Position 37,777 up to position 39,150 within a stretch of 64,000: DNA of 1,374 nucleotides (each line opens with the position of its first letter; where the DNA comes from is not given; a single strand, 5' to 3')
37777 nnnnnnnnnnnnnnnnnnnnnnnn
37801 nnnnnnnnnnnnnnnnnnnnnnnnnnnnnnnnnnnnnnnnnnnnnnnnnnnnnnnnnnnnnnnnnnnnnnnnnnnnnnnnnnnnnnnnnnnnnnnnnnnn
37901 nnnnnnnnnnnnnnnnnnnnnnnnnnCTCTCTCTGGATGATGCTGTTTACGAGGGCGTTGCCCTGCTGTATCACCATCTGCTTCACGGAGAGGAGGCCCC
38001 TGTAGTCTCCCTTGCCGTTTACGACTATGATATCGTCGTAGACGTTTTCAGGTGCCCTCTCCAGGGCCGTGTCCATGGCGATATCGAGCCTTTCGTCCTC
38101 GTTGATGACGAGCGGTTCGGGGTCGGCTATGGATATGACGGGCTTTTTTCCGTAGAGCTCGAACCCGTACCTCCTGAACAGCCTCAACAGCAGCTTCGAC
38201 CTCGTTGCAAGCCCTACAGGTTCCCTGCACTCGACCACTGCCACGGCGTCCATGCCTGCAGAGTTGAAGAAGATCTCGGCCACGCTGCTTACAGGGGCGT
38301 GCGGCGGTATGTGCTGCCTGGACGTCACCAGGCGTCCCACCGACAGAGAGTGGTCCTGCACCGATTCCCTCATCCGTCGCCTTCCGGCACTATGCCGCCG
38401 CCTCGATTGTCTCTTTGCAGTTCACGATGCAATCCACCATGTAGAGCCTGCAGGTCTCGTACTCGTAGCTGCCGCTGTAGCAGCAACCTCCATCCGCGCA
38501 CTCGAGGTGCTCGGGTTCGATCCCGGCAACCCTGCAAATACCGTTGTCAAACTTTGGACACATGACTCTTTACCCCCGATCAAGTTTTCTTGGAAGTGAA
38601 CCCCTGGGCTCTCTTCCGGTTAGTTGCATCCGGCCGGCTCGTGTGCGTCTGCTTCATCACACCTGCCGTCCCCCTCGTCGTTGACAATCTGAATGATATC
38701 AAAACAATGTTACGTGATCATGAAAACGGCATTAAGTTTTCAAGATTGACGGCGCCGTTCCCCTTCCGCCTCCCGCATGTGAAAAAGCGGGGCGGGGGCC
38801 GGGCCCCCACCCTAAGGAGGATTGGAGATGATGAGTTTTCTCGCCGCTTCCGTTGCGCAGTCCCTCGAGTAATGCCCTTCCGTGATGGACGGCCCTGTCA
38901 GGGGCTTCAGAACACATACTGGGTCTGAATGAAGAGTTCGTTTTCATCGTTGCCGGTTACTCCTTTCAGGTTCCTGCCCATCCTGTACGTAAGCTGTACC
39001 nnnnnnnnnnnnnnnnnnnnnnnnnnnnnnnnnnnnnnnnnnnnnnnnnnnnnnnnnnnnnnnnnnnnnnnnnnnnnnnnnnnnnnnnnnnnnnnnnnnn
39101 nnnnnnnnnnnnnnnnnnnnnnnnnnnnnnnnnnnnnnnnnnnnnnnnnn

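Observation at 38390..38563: Unannotated 57-aa protein with 8 cysteines heading a CBS-histidine kinase / response regulator operon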

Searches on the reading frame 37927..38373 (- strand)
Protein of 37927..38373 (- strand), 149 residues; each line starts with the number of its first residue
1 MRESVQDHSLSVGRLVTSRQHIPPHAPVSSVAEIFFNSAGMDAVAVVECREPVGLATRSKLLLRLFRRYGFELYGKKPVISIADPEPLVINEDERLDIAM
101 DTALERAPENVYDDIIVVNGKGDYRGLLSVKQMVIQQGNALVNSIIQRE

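Call 65: find_homologous_proteins(query=window:37927-38373:-, max_evalue=0.001)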
Query seq(149 aa) (149 aa): 6 proteins with E <= 0.001 among 43 candidates.
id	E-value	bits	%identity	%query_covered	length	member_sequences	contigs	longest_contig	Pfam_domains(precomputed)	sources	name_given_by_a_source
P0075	1.0e-50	189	66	91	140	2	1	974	PF00571.34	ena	-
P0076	4.3e-50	187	62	97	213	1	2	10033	PF00571.34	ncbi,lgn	-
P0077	5.0e-48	180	59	99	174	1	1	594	PF00571.34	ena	-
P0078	1.9e-43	165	56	95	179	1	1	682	-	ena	-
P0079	9.8e-43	163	57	95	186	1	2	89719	-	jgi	jgi:hypothetical protein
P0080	3.5e-31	125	66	65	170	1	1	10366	PF00512.32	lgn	-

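Call 89: find_encoding_contigs(protein=P0079, flank=5000, max_places=2)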
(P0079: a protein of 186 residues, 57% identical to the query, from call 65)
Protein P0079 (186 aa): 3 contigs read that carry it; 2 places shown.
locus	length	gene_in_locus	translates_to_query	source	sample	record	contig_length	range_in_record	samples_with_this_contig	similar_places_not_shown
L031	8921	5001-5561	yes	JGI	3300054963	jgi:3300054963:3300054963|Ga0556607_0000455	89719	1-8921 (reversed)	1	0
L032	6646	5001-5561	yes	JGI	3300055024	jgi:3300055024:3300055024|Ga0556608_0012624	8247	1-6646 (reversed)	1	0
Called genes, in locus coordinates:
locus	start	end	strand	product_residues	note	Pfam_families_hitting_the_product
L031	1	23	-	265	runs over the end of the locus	PF00034:Cytochrom_C, PF13442:Cytochrome_CBB3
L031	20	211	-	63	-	-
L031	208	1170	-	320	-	PF02433:FixO, PF00034:Cytochrom_C (weak), PF13442:Cytochrome_CBB3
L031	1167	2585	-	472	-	PF00115:COX1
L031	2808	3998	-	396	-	PF13173:AAA_14, PF13635:DUF4143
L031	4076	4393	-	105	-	-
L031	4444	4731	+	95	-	-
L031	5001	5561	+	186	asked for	-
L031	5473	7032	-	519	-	PF02446:Glyco_hydro_77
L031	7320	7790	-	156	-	-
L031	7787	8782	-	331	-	PF00374:NiFeSe_Hases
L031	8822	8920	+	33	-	?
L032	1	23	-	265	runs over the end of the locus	PF00034:Cytochrom_C, PF13442:Cytochrome_CBB3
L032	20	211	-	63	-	-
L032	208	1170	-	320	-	PF02433:FixO, PF00034:Cytochrom_C (weak), PF13442:Cytochrome_CBB3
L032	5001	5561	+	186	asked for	-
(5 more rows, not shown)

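Call 90: find_encoding_contigs(protein=P0080, flank=5000, max_places=2)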
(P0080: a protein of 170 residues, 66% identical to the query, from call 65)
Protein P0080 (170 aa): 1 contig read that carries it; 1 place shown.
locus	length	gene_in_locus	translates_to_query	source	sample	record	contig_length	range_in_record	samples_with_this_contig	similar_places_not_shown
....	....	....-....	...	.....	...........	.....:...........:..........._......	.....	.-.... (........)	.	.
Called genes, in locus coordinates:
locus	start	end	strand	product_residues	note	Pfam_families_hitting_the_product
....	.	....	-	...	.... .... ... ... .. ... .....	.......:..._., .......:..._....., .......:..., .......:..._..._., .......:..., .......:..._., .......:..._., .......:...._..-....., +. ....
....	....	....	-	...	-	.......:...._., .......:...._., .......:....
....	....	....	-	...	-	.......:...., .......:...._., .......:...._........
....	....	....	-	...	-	-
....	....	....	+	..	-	-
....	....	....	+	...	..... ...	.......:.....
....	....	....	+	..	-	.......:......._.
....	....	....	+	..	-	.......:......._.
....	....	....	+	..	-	-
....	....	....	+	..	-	-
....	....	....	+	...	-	-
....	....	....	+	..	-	-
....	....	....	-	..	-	-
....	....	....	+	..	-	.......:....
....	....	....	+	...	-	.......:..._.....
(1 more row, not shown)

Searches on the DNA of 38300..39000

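Call 52: search_rna_families(source=window, start=38300, end=39000, threshold=evalue, max_evalue=1)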
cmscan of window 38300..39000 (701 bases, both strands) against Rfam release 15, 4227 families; matches with E-value up to 1: 1.
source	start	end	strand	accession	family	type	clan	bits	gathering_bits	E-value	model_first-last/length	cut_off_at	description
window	38824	38852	+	RF01119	sR32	Gene; snRNA; snoRNA; CD-box;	-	14.6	40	0.24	1-57/57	no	Small nucleolar RNA sR32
